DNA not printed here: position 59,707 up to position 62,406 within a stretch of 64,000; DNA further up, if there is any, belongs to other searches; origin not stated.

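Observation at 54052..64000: Ter-associated 'biosynthetic' island: CitE-like lyase, PRTase, StiP, YceG-like, TelA and TerD, divergent from a YceG-N::protease plus AIM24 operon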

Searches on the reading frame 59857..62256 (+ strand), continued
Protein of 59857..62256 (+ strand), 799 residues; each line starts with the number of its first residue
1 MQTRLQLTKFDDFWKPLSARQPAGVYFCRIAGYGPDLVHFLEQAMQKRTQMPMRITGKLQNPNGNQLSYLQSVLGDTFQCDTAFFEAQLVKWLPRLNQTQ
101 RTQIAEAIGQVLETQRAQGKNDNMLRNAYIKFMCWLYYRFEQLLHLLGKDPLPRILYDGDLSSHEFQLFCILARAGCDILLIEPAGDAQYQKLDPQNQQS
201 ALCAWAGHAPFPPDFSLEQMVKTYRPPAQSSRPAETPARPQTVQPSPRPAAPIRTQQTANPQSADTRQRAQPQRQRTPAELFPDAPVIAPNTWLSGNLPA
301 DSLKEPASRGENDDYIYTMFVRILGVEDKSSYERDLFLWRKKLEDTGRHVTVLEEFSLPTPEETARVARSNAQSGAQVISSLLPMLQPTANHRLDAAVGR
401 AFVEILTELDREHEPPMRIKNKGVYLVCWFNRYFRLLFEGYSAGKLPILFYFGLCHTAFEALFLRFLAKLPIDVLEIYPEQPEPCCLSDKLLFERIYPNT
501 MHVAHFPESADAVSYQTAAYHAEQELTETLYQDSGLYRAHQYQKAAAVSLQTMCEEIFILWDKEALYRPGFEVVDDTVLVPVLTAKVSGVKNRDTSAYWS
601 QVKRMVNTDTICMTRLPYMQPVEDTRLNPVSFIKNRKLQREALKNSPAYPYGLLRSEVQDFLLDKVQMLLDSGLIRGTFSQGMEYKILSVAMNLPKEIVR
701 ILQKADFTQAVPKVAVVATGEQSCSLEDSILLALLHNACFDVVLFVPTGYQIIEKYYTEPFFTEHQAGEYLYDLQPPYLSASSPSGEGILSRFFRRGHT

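Call 87: fold_search(model_id=the predicted structure, library=pdb)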
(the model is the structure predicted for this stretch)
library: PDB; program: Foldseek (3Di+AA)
matches with E <= 10: 767; with E <= 0.001: 0
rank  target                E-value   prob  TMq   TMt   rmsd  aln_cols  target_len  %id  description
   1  2is6_B                1.5e-03  0.41  0.11  0.13  32.4       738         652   11  Crystal structure of UvrD-DNA-ADPMgF3 ternary complex (released 2007-01-09)
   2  2is1_A                7.1e-03  0.30  0.12  0.14  31.4       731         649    8  Crystal structure of UvrD-DNA-SO4 complex (released 2007-01-09)
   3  7sjr_A                1.4e-02  0.11  0.11  0.10  36.5      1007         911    8  Cryo-EM structure of AdnA-AdnB(W325A) in complex with DNA and AMPPNP (released 2021-12-22)
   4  7dye_A                3.7e-02  0.16  0.11  0.17  22.1       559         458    9  Crystal Structure of Cyanobacterial Circadian Clock Protein KaiC (released 2022-05-18)
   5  7dy2_F                3.9e-02  0.14  0.10  0.15  23.5       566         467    8  Crystal Structure of Cyanobacterial Circadian Clock Protein KaiC (released 2022-04-27)
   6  3k0e_E                4.1e-02  0.14  0.12  0.16  16.8       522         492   10  Crystal structure of the phosphorylation-site mutant T426N of the KaiC circadian clock protein (released 2010-03-31)
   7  6k8v_A                4.8e-02  0.05  0.08  0.10  24.3       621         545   11  Crystal structure of N-domain of baterial malonyl-CoA reductase (released 2020-03-18)
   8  7dy2_C                5.1e-02  0.13  0.10  0.15  24.2       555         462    9  Crystal Structure of Cyanobacterial Circadian Clock Protein KaiC (released 2022-04-27)
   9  4hfr_A                5.4e-02  0.13  0.07  0.14  17.1       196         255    9  Human 11beta-Hydroxysteroid Dehydrogenase Type 1 in complex with an orally bioavailable acidic inhibitor AZD4017. (released 2012-10-17)
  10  4dug_B                5.7e-02  0.16  0.11  0.17  23.5       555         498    8  Crystal Structure of Circadian Clock Protein KaiC E318A Mutant (released 2012-03-14)
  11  4o0m_B                6.0e-02  0.14  0.12  0.17  16.4       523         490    9  Crystal structure of T. Elongatus BP-1 Clock Protein KaiC (released 2014-05-14)
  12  1tf7_A                6.0e-02  0.13  0.12  0.16  16.3       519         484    9  Crystal Structure of Circadian Clock Protein KaiC (released 2004-08-24)
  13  9nc9_L                6.0e-02  0.13  0.09  0.09  20.5       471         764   10  Helical assembly of AVAST5 filament (released 2026-02-18)
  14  3jzm_A                7.5e-02  0.13  0.11  0.16  21.5       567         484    8  Crystal structure of the phosphorylation-site mutant T432A of the KaiC circadian clock protein (released 2010-03-31)
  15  8jx6_A                7.9e-02  0.11  0.10  0.17  23.5       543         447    9  Deep-Sea Helicase 9 (DSH9) (released 2023-07-26)
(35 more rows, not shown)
